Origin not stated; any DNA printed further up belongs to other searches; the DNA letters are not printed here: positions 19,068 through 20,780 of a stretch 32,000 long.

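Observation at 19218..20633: Old-yellow-enzyme homologue with an Fe-S motif, no NAD(P)H/FAD domain, and a C-terminal FN3-like domain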

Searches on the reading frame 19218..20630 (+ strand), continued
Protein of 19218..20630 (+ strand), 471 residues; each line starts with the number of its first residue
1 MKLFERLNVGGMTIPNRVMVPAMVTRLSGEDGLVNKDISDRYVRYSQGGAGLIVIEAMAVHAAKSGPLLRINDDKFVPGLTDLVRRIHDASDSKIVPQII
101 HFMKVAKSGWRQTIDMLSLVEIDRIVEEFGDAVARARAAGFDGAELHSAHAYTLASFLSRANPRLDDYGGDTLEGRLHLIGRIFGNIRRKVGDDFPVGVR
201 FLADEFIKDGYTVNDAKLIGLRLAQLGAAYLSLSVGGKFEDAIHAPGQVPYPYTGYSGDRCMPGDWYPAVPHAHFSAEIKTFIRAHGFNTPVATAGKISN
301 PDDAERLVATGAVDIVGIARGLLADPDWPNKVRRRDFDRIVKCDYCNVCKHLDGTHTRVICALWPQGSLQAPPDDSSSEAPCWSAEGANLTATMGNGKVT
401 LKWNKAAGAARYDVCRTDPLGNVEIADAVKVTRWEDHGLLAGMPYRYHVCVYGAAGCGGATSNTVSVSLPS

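Call 7: find_homologous_proteins(query=window:19218-20630:+, max_evalue=0.00001)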
Query window:19218-20630:+ (471 aa): 7237 proteins with E <= 0.00001 among 8000 candidates; the best 120 are listed.
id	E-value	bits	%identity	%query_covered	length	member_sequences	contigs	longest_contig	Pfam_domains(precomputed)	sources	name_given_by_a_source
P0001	0.0e+0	1091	100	100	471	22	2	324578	PF00724.27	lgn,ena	-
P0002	0.0e+0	1041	95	100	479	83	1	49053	PF00724.27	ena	-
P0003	0.0e+0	1019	93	100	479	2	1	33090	PF00724.27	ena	-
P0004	0.0e+0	1017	93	100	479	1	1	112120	PF00724.27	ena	-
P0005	0.0e+0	1015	93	100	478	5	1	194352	PF00724.27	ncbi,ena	-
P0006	0.0e+0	1015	93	100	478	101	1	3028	PF00724.27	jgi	jgi:2,4-dienoyl-CoA reductase-like NADH-dependent reductase (Old Yellow Enzyme family)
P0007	0.0e+0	1013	93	100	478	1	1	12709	PF00724.27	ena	-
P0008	0.0e+0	1013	93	100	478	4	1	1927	PF00724.27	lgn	-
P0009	0.0e+0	1010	92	100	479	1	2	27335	PF00724.27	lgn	-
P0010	1.4e-298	1009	91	100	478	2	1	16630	PF00724.27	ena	-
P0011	2.7e-298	1008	92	100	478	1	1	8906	PF00724.27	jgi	jgi:dimethylglycine catabolism A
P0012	5.0e-297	1004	92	100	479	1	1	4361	PF00724.27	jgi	jgi:2,4-dienoyl-CoA reductase-like NADH-dependent reductase (Old Yellow Enzyme family)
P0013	1.2e-296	1002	92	100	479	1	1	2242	PF00724.27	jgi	jgi:2,4-dienoyl-CoA reductase-like NADH-dependent reductase (Old Yellow Enzyme family)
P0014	1.2e-296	1002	92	100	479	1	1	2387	PF00724.27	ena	-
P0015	1.2e-296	1002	92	100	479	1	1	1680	PF00724.27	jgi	jgi:2,4-dienoyl-CoA reductase-like NADH-dependent reductase (Old Yellow Enzyme family)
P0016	2.0e-296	1002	91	100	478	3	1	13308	PF00724.27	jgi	jgi:2,4-dienoyl-CoA reductase-like NADH-dependent reductase (Old Yellow Enzyme family)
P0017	3.9e-296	1001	92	100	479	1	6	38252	PF00724.27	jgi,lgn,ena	jgi:2,4-dienoyl-CoA reductase-like NADH-dependent reductase (Old Yellow Enzyme family)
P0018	3.9e-296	1001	92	100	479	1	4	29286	PF00724.27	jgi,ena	jgi:2,4-dienoyl-CoA reductase-like NADH-dependent reductase (Old Yellow Enzyme family)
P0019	2.1e-295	998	91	100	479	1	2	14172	PF00724.27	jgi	jgi:2,4-dienoyl-CoA reductase-like NADH-dependent reductase (Old Yellow Enzyme family)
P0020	2.1e-295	998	91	100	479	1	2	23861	PF00724.27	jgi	jgi:2,4-dienoyl-CoA reductase-like NADH-dependent reductase (Old Yellow Enzyme family)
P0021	2.6e-295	998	91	100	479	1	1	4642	PF00724.27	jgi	jgi:2,4-dienoyl-CoA reductase-like NADH-dependent reductase (Old Yellow Enzyme family)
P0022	2.7e-295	998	91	100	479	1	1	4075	PF00724.27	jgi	-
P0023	3.5e-295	997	91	100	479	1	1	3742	PF00724.27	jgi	jgi:2,4-dienoyl-CoA reductase-like NADH-dependent reductase (Old Yellow Enzyme family)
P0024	5.1e-295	997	91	100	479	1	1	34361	PF00724.27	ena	-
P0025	5.1e-295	997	91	100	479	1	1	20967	PF00724.27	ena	-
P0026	5.1e-295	997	91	100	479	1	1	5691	PF00724.27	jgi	jgi:2,4-dienoyl-CoA reductase-like NADH-dependent reductase (Old Yellow Enzyme family)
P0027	6.3e-294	993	90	100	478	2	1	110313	PF00724.27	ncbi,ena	-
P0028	1.6e-293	992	90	100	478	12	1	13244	PF00724.27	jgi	jgi:dimethylglycine catabolism A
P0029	2.5e-293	991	90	100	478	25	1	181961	PF00724.27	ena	-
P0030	2.8e-293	991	90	100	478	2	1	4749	PF00724.27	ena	-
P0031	1.1e-292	989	91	100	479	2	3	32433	PF00724.27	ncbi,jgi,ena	jgi:2,4-dienoyl-CoA reductase-like NADH-dependent reductase (Old Yellow Enzyme family)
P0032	4.4e-292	987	90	100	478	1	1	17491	PF00724.27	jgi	jgi:dimethylglycine catabolism A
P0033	5.2e-292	987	90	100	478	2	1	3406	PF00724.27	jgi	jgi:2,4-dienoyl-CoA reductase-like NADH-dependent reductase (Old Yellow Enzyme family)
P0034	5.5e-292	987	90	100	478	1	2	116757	PF00724.27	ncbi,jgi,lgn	-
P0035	6.7e-292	987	90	100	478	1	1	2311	PF00724.27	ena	-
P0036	1.1e-291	986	90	100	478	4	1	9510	PF00724.27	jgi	jgi:2,4-dienoyl-CoA reductase-like NADH-dependent reductase (Old Yellow Enzyme family)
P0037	7.9e-291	983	90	100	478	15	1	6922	PF00724.27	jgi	jgi:2,4-dienoyl-CoA reductase-like NADH-dependent reductase (Old Yellow Enzyme family)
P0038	8.9e-291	983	90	100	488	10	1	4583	PF00724.27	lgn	-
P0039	1.0e-290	983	90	100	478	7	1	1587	PF00724.27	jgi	jgi:2,4-dienoyl-CoA reductase-like NADH-dependent reductase (Old Yellow Enzyme family)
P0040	3.1e-290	981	90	100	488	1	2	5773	PF00724.27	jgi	jgi:2,4-dienoyl-CoA reductase-like NADH-dependent reductase (Old Yellow Enzyme family)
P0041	4.8e-290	980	89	100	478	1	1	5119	PF00724.27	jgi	jgi:2,4-dienoyl-CoA reductase-like NADH-dependent reductase (Old Yellow Enzyme family)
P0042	1.9e-289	978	92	98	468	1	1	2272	PF00724.27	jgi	jgi:2,4-dienoyl-CoA reductase-like NADH-dependent reductase (Old Yellow Enzyme family)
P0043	1.9e-289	978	92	98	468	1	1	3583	PF00724.27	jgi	jgi:2,4-dienoyl-CoA reductase-like NADH-dependent reductase (Old Yellow Enzyme family)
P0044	6.5e-289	977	89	100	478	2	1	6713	PF00724.27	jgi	jgi:2,4-dienoyl-CoA reductase-like NADH-dependent reductase (Old Yellow Enzyme family)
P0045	6.9e-289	977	89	100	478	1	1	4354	PF00724.27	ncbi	-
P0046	7.4e-289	977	89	100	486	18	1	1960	PF00724.27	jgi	-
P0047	8.6e-289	976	89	100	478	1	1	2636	PF00724.27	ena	-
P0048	1.0e-288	976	91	98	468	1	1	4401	PF00724.27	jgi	jgi:2,4-dienoyl-CoA reductase-like NADH-dependent reductase (Old Yellow Enzyme family)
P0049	2.1e-287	972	89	100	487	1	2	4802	PF00724.27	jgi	jgi:2,4-dienoyl-CoA reductase-like NADH-dependent reductase (Old Yellow Enzyme family)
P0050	5.0e-287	971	89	100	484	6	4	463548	PF00724.27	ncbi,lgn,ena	-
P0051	1.0e-286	970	88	100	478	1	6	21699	PF00724.27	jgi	jgi:2,4-dienoyl-CoA reductase-like NADH-dependent reductase (Old Yellow Enzyme family)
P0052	1.5e-286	969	89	100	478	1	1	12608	PF00724.27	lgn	-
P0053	2.1e-286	968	89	100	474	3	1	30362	PF00724.27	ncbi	-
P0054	2.1e-286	968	88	100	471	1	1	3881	PF00724.27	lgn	-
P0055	2.0e-284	962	91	96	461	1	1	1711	PF00724.27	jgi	jgi:2,4-dienoyl-CoA reductase-like NADH-dependent reductase (Old Yellow Enzyme family)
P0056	3.0e-282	955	88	100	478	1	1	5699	PF00724.27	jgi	jgi:2,4-dienoyl-CoA reductase-like NADH-dependent reductase (Old Yellow Enzyme family)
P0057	8.1e-282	953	87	100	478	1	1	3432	PF00724.27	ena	-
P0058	9.6e-282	953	99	89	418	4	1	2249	PF00724.27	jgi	jgi:2,4-dienoyl-CoA reductase-like NADH-dependent reductase (Old Yellow Enzyme family)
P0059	3.9e-280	948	87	100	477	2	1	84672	PF00724.27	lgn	-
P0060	6.2e-280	947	86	100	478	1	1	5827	PF00724.27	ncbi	-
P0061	2.2e-279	945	86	100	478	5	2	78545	PF00724.27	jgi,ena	-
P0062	1.8e-278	942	87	100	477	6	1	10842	PF00724.27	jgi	jgi:dimethylglycine catabolism A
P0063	8.6e-278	940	87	100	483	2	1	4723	PF00724.27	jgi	jgi:2,4-dienoyl-CoA reductase-like NADH-dependent reductase (Old Yellow Enzyme family)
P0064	2.0e-277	939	86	100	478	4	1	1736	PF00724.27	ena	-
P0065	6.9e-277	937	86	100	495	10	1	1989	PF00724.27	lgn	-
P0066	4.2e-276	935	86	100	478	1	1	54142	PF00724.27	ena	-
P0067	4.2e-276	935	86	100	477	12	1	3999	PF00724.27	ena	-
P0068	8.0e-276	934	86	100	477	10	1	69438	PF00724.27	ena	-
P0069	8.5e-274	927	85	100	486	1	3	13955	PF00724.27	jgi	jgi:2,4-dienoyl-CoA reductase-like NADH-dependent reductase (Old Yellow Enzyme family)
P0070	2.1e-273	926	85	100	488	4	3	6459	PF00724.27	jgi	jgi:2,4-dienoyl-CoA reductase-like NADH-dependent reductase (Old Yellow Enzyme family)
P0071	4.1e-273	925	85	100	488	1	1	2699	PF00724.27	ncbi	-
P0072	5.8e-273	924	85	100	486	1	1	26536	PF00724.27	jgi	jgi:2,4-dienoyl-CoA reductase-like NADH-dependent reductase (Old Yellow Enzyme family)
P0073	1.4e-272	923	84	100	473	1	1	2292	PF00724.27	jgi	jgi:2,4-dienoyl-CoA reductase-like NADH-dependent reductase (Old Yellow Enzyme family)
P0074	1.5e-272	923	84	100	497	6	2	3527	PF00724.27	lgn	-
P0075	1.8e-272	923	85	100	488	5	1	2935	PF00724.27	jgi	-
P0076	1.8e-272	923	85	100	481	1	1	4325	PF00724.27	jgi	jgi:2,4-dienoyl-CoA reductase-like NADH-dependent reductase (Old Yellow Enzyme family)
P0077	1.5e-271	920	84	100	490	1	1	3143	PF00724.27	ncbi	-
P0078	4.1e-271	918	85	100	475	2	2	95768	PF00724.27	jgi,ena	-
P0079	7.7e-271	917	83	100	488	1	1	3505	PF00724.27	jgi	jgi:2,4-dienoyl-CoA reductase-like NADH-dependent reductase (Old Yellow Enzyme family)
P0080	8.9e-271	917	84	100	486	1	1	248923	PF00724.27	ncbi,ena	-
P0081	1.9e-270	916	84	100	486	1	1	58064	PF00724.27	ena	-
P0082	2.4e-270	916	83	100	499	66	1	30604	PF00724.27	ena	-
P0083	2.5e-270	915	84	100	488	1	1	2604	PF00724.27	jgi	jgi:2,4-dienoyl-CoA reductase-like NADH-dependent reductase (Old Yellow Enzyme family)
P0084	2.8e-270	915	84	100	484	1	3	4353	PF00724.27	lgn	-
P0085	3.6e-270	915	83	100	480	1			PF00724.27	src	-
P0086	1.3e-269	913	83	100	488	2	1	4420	PF00724.27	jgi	jgi:2,4-dienoyl-CoA reductase-like NADH-dependent reductase (Old Yellow Enzyme family)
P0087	1.9e-269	913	83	100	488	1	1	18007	PF00724.27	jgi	jgi:2,4-dienoyl-CoA reductase-like NADH-dependent reductase (Old Yellow Enzyme family)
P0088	6.6e-269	911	83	100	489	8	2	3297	PF00724.27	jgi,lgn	-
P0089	9.2e-269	910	83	100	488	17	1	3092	PF00724.27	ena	-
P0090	1.6e-268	909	83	100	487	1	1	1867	PF00724.27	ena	-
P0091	5.6e-268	908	83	100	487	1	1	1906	PF00724.27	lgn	-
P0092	1.4e-267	906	82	100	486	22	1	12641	PF00724.27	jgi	jgi:2,4-dienoyl-CoA reductase-like NADH-dependent reductase (Old Yellow Enzyme family)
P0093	3.5e-267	905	91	90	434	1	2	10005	PF00724.27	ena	-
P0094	4.3e-267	905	91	90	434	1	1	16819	PF00724.27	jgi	-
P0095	5.5e-267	904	91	90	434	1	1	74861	PF00724.27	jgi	jgi:2,4-dienoyl-CoA reductase-like NADH-dependent reductase (Old Yellow Enzyme family)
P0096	2.5e-265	899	81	100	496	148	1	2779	PF00724.27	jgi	-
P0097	1.3e-263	893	81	100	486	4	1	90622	PF00724.27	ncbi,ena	-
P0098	1.1e-262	890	81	100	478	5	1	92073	PF00724.27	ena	-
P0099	2.8e-262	889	81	100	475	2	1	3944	PF00724.27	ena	-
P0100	2.6e-260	882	91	88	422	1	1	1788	PF00724.27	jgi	jgi:2,4-dienoyl-CoA reductase-like NADH-dependent reductase (Old Yellow Enzyme family)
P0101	4.9e-260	882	80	100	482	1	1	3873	PF00724.27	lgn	-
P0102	7.9e-260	881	80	100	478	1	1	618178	PF00724.27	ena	-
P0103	4.0e-259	879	80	100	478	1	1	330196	PF00724.27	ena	-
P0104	8.9e-259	877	95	84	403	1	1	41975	PF00724.27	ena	-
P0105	3.0e-258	876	80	100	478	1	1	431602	PF00724.27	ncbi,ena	-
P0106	6.5e-257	871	79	100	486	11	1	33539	PF00724.27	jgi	-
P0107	1.2e-256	870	80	100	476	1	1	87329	PF00724.27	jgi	-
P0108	1.4e-256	870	79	100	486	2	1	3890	PF00724.27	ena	-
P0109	1.3e-254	864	78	100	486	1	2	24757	PF00724.27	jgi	jgi:2,4-dienoyl-CoA reductase-like NADH-dependent reductase (Old Yellow Enzyme family)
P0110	1.7e-254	863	78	100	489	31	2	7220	PF00724.27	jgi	jgi:2,4-dienoyl-CoA reductase-like NADH-dependent reductase (Old Yellow Enzyme family)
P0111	2.3e-253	860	78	100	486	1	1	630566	PF00724.27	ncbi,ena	-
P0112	8.0e-253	858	79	100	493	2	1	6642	PF00724.27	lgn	-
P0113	4.3e-252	855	77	100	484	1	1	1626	PF00724.27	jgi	jgi:2,4-dienoyl-CoA reductase-like NADH-dependent reductase (Old Yellow Enzyme family)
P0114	3.1e-251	853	78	100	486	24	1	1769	PF00724.27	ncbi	ncbi:MAG: NADH:flavin oxidoreductase, partial [Rhodoplanes sp.]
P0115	4.7e-251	852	77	100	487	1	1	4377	PF00724.27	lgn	-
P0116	1.4e-250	850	78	100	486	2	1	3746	PF00724.27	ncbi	ncbi:MAG: NADH:flavin oxidoreductase [Rhodoplanes sp.]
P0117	1.4e-250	850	78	100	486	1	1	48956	PF00724.27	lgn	-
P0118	1.7e-250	850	78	100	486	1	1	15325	PF00724.27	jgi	-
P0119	1.9e-250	850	78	100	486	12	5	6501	PF00724.27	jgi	jgi:2,4-dienoyl-CoA reductase-like NADH-dependent reductase (Old Yellow Enzyme family)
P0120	1.9e-250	850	92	84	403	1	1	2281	PF00724.27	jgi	jgi:2,4-dienoyl-CoA reductase-like NADH-dependent reductase (Old Yellow Enzyme family)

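Call 13: find_encoding_contigs(protein=P0111, flank=10000, max_places=2)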
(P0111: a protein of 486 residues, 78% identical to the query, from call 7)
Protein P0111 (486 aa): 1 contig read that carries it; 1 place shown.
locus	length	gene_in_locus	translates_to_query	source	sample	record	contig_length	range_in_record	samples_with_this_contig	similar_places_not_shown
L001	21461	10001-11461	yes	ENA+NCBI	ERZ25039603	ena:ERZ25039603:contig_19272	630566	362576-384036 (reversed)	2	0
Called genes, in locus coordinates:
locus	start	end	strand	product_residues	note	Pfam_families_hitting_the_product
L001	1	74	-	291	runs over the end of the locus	PF02653:BPD_transp_2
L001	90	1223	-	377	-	PF13433:Peripla_BP_5, PF13458:Peripla_BP_6, PF01094:ANF_receptor, PF13433:Peripla_BP_5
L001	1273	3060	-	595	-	PF02776:TPP_enzyme_N, PF00205:TPP_enzyme_M, PF02775:TPP_enzyme_C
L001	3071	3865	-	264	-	PF00392:GntR, PF08220:HTH_DeoR (weak), PF14502:HTH_41 (weak), PF12802:MarR_2 (faint), PF07702:UTRA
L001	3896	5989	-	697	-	PF02629:CoA_binding, PF13380:CoA_binding_2, PF13607:Succ_CoA_lig, PF19045:Ligase_CoA_2 (weak), PF13549:ATP-grasp_5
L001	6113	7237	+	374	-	PF02771:Acyl-CoA_dh_N, PF02770:Acyl-CoA_dh_M, PF00441:Acyl-CoA_dh_1, PF08028:Acyl-CoA_dh_2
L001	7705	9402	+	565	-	PF00501:AMP-binding, PF13193:AMP-binding_C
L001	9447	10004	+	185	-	PF22381:Staph_reg_Sar_Rot (weak), PF01047:MarR, PF12802:MarR_2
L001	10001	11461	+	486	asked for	PF00724:Oxidored_FMN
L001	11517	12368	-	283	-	-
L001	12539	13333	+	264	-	PF02625:XdhC_CoxI, PF13478:XdhC_C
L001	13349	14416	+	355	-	PF00586:AIRS, PF02769:AIRS_C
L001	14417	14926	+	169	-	PF22381:Staph_reg_Sar_Rot (weak), PF12802:MarR_2, PF01047:MarR, PF13412:HTH_24 (weak), PF13463:HTH_27 (weak), PF22166:WHD_ArnR1 (faint)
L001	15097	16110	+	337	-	PF00941:FAD_binding_5, PF03450:CO_deh_flav_C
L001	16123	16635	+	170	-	PF00111:Fer2, PF13085:Fer2_3, PF01799:Fer2_2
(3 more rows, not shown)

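Call 14: find_encoding_contigs(protein=P0105, flank=10000, max_places=2)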
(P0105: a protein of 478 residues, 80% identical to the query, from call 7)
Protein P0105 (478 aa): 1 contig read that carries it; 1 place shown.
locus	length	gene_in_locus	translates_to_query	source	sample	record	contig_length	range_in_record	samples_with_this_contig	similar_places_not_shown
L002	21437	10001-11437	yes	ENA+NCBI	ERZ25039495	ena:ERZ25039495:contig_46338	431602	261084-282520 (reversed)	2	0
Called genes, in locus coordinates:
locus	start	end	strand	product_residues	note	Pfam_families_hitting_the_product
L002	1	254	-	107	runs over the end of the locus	PF02625:XdhC_CoxI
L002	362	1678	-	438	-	PF05762:VWA_CoxE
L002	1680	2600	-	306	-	PF13401:AAA_22 (faint), PF00004:AAA, PF07726:AAA_3 (faint), PF07728:AAA_5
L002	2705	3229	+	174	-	PF00903:Glyoxalase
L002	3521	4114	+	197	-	PF01558:POR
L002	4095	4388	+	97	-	PF25160:LdpA_Fe-S-bd (faint), PF12797:Fer4_2 (faint), PF12837:Fer4_6 (faint), PF13237:Fer4_10 (faint), PF14697:Fer4_21, PF12838:Fer4_7 (weak), PF13484:Fer4_16 (faint), PF00037:Fer4 (weak)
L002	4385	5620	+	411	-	PF01855:POR_N, PF17147:PFOR_II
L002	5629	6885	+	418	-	PF01266:DAO (faint), PF07992:Pyr_redox_2, PF13738:Pyr_redox_3 (faint), PF00070:Pyr_redox, PF18267:Rubredoxin_C (weak)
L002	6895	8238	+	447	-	PF12837:Fer4_6 (faint), PF13247:Fer4_11, PF02775:TPP_enzyme_C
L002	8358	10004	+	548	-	PF00501:AMP-binding, PF13193:AMP-binding_C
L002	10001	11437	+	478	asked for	PF00724:Oxidored_FMN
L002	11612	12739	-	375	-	PF02470:MlaD, PF03886:ABC_trans_aux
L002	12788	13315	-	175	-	-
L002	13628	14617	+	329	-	PF00892:EamA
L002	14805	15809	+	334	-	PF00072:Response_reg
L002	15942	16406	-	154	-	-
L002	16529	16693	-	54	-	-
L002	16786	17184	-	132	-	-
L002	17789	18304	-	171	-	PF01607:CBM_14 (faint)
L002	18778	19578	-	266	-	PF00941:FAD_binding_5, PF03450:CO_deh_flav_C (weak)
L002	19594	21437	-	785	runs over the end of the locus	PF01315:Ald_Xan_dh_C, PF02738:MoCoBD_1, PF20256:MoCoBD_2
